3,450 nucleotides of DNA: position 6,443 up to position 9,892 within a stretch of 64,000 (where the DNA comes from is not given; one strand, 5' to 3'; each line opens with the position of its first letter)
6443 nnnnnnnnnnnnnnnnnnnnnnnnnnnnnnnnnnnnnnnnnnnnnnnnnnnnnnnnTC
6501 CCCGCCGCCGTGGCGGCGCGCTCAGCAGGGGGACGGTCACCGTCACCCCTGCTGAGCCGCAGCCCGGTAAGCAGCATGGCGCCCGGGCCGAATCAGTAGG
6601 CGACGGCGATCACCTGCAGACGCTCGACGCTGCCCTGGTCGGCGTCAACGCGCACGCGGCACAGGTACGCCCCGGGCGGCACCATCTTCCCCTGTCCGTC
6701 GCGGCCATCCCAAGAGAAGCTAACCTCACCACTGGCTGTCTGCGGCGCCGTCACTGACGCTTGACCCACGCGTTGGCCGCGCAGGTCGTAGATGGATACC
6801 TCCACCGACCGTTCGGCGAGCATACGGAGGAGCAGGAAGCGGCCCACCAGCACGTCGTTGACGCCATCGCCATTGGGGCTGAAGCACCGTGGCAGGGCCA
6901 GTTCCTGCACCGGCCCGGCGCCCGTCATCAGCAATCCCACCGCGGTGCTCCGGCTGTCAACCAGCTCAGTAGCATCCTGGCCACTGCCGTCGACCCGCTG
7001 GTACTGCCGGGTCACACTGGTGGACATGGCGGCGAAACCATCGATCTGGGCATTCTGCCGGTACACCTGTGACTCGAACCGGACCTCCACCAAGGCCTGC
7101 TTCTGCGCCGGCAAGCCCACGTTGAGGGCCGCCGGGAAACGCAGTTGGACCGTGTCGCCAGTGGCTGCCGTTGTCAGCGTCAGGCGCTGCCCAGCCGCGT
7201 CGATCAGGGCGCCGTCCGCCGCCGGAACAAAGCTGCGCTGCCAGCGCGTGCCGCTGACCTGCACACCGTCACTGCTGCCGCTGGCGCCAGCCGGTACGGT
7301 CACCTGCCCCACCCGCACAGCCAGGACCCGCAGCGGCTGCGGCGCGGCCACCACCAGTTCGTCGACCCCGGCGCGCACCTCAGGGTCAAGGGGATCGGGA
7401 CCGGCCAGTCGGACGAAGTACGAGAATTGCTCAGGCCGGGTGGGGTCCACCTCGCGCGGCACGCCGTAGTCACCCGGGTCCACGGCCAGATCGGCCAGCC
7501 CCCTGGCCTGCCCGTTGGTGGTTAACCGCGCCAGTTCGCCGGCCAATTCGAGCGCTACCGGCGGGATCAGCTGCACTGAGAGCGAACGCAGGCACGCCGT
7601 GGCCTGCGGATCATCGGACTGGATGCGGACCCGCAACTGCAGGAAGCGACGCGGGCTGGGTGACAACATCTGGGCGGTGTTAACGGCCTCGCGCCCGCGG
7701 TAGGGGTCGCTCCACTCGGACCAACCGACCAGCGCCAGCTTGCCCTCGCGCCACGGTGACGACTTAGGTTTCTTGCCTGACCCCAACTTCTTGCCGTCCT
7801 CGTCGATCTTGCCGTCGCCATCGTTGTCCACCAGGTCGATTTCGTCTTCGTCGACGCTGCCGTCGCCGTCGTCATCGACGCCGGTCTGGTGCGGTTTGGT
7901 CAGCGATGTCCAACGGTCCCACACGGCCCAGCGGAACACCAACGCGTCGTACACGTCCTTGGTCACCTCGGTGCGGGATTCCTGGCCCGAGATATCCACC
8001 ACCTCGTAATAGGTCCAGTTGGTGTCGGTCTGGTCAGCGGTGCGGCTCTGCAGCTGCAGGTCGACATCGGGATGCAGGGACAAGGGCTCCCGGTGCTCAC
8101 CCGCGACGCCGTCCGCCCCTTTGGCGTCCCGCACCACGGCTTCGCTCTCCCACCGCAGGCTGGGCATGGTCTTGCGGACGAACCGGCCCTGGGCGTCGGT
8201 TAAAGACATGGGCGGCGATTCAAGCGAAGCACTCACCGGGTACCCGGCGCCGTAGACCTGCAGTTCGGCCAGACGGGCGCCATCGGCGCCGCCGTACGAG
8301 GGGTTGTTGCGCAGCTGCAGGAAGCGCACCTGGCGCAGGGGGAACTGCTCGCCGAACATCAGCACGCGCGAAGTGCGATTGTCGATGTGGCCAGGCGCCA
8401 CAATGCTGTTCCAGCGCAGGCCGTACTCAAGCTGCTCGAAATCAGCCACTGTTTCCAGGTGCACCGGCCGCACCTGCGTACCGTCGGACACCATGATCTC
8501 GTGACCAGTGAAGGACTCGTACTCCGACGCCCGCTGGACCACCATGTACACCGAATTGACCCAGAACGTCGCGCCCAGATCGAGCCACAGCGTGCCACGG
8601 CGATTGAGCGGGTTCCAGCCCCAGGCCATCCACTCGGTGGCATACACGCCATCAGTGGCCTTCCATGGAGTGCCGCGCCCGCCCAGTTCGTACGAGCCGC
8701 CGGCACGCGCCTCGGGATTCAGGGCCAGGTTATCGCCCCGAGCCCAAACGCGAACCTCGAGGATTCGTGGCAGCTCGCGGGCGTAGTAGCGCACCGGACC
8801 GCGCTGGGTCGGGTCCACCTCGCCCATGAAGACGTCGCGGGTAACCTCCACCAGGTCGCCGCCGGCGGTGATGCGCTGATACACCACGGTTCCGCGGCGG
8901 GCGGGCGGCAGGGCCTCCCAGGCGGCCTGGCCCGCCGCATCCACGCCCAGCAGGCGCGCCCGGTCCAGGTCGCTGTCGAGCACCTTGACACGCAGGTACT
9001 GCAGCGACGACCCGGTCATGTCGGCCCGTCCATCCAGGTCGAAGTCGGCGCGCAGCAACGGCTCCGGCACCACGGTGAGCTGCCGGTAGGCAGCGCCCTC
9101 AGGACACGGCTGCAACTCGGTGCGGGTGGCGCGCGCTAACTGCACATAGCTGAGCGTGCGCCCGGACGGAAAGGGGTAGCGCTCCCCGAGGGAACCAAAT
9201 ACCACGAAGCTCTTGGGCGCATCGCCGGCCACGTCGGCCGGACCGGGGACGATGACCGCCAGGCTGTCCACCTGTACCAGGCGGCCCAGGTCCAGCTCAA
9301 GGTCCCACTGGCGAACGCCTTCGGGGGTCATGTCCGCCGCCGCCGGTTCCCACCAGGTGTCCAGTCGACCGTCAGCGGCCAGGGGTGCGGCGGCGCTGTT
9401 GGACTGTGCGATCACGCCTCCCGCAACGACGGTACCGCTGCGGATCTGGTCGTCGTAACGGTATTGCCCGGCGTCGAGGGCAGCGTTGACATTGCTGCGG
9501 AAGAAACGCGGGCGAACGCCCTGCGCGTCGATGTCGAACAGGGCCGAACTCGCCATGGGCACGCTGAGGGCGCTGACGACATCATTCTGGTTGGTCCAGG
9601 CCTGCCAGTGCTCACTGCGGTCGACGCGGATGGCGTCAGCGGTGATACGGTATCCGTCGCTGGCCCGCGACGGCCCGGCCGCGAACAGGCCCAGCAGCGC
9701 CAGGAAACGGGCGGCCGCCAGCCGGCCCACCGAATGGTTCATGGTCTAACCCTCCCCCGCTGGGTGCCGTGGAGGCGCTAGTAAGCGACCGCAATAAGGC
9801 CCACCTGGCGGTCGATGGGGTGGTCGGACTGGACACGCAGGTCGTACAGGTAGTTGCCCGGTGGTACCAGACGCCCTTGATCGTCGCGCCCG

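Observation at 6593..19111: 12.5-kb co-directional block: three giant Ca-loop / discoidin-like / FlgD-Ig-tailed secreted proteins interleaved with a sugar-modifying cassette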

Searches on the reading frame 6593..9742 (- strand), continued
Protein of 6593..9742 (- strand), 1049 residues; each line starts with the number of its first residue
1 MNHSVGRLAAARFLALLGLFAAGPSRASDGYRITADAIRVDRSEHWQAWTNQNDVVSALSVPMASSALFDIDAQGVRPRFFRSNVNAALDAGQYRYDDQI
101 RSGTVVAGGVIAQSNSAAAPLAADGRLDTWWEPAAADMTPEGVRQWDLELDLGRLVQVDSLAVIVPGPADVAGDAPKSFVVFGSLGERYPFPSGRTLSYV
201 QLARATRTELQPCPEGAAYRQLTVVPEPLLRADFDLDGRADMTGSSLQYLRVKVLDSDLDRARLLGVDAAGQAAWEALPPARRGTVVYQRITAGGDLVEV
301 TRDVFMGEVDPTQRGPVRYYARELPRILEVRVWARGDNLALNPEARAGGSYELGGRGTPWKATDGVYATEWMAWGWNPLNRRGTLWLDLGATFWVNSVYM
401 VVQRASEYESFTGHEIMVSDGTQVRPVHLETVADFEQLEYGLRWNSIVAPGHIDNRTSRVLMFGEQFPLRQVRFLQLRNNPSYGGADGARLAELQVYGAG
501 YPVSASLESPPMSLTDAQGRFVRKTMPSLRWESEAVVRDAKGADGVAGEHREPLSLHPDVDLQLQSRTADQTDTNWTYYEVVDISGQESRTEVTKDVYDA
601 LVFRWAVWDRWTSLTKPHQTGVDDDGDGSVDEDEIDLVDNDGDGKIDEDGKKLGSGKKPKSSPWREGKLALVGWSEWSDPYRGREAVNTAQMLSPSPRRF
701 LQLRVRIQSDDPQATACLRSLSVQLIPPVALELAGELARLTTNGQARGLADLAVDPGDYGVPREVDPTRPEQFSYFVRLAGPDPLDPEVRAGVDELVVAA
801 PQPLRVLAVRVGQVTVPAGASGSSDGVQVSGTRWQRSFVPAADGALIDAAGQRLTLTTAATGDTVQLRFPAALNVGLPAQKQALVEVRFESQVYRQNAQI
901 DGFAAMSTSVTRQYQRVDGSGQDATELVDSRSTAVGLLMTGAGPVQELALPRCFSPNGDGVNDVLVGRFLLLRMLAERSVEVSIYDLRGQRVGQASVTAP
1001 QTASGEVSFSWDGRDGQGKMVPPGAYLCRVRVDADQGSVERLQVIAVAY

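Call 66: fold_search(model_id=the predicted structure, library=pdb)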
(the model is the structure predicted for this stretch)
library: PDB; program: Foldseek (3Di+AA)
matches with E <= 10: 1358; with E <= 0.001: 140
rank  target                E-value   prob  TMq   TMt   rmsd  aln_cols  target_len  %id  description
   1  8ayr_A                1.8e-08  1.00  0.11  0.16  27.8       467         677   13  Sialidases and Fucosidases of Akkermansia muciniphila are key for rapid growth on colonic mucin and nutrient sharing a (released 2023-03-01)
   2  8ayr_B                6.7e-08  1.00  0.12  0.18  27.1       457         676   15  Sialidases and Fucosidases of Akkermansia muciniphila are key for rapid growth on colonic mucin and nutrient sharing a (released 2023-03-01)
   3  8b0g_A                6.7e-08  0.80  0.07  0.06  46.0      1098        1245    9  2C9, C5b9-CD59 structure (released 2023-02-22)
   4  3cqo_A                7.4e-08  1.00  0.12  0.35  14.8       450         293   13  Crystal structure of a f-lectin (fucolectin) from morone saxatilis (striped bass) serum (released 2009-04-28)
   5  7jnd                  7.4e-08  1.00  0.10  0.26  21.5       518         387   10  The structure of CBM32-1 and CBM32-2 domains from Clostridium perfringens ZmpB (released 2021-02-03)
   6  7jfs                  1.1e-07  1.00  0.11  0.11  36.1       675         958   10  The structure of the CBM32-1, CBM32-2, and M60 catalytic domains from Clostridium perfringens ZmpB (released 2021-02-03)
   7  7nsn_A                1.6e-07  1.00  0.11  0.09  28.7       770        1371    9  Multi-domain GH92 alpha-1,2-mannosidase from Neobacillus novalis: mannoimidazole complex (released 2022-09-21)
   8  1sdd_B                2.3e-07  1.00  0.14  0.22  15.4       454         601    9  Crystal Structure of Bovine Factor Vai (released 2004-06-29)
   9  7jnb                  2.5e-07  1.00  0.10  0.24  21.2       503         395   10  The structure of CBM32-1 and CBM32-2 domains from Clostridium perfringens ZmpB in complex with GalNAc (released 2021-02-03)
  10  9eou_A                2.9e-07  1.00  0.19  0.46   8.7       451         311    9  Crystal Structure of the b1b2 domains from Human Neuropilin-1 in complex with a peptide. (released 2024-06-26)
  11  4rtd                  2.9e-07  0.94  0.09  0.09  45.5       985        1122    7  Escherichia coli alpha-2-macroglobulin activated by porcine elastase (released 2015-07-15)
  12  7jnf                  4.6e-07  1.00  0.11  0.26  33.0       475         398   11  The structure of CBM32-1 and CBM32-2 domains from Clostridium perfringens ZmpB in complex with GalNAc (released 2021-02-03)
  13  1o59                  1.9e-06  1.00  0.11  0.30  16.9       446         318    9  Crystal structure of Allantoicase (yir029w) from Saccharomyces cerevisiae at 2.40 A resolution (released 2003-09-02)
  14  9g8h_A                2.3e-06  1.00  0.12  0.20  24.1       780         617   11  Crystal structure of a galactose oxidase in complex with galactose (released 2025-08-06)
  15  7yzx_A                2.5e-06  0.93  0.09  0.09  27.2       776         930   11  ScpA from Streptococcus pyogenes, D783A mutant. (released 2022-08-31)
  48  4a42_B                1.9e-05  1.00  0.11  0.78   3.1       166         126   15  CpGH89CBM32-6 produced by Clostridium perfringens (released 2012-04-04)
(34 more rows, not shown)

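Call 68: search_protein_families(library=ncbifam, proteins=[L006:13399-16137:+, L006:18688-20706:+], max_evalue=0.001)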
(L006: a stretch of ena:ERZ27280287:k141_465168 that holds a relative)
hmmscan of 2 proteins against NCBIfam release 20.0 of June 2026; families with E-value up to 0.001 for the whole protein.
L006:13399-16137:+ (912 aa): 0 families

L006:18688-20706:+ (672 aa): 0 families

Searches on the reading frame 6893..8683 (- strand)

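Call 73: search_protein_families(library=pfam, proteins=[window:6893-8683:-], max_evalue=10)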
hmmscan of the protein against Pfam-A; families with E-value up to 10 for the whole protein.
window:6893-8683:- (597 aa): 3 families
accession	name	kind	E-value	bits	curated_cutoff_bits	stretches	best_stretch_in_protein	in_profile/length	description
PF00754.31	F5_F8_type_C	-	0.014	16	28.2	1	4-125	12-114/127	F5/8 type C domain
PF20611.3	DUF6801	-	0.027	15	26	1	461-529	66-136/161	Family of unknown function (DUF6801)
PF22633.2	F5_F8_type_C_2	-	0.15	13.1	27.8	1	8-70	1-61/91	NedA-like, galactose-binding domain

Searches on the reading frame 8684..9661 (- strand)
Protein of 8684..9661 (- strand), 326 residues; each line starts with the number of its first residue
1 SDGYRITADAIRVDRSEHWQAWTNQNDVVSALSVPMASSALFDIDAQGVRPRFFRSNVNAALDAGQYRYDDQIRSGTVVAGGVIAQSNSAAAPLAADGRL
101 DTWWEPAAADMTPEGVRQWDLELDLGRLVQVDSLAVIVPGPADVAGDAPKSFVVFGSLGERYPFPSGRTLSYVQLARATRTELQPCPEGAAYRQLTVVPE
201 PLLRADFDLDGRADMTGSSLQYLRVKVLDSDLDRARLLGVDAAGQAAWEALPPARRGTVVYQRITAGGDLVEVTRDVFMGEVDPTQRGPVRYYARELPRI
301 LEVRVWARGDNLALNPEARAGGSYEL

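Call 73: search_protein_families(library=pfam, proteins=[window:8684-9661:-], max_evalue=10)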
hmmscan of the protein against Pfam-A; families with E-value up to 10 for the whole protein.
window:8684-9661:- (326 aa): 1 family
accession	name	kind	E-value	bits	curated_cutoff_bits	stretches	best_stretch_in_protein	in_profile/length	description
PF00754.31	F5_F8_type_C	-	0.036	14.6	28.2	1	88-158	10-72/127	F5/8 type C domain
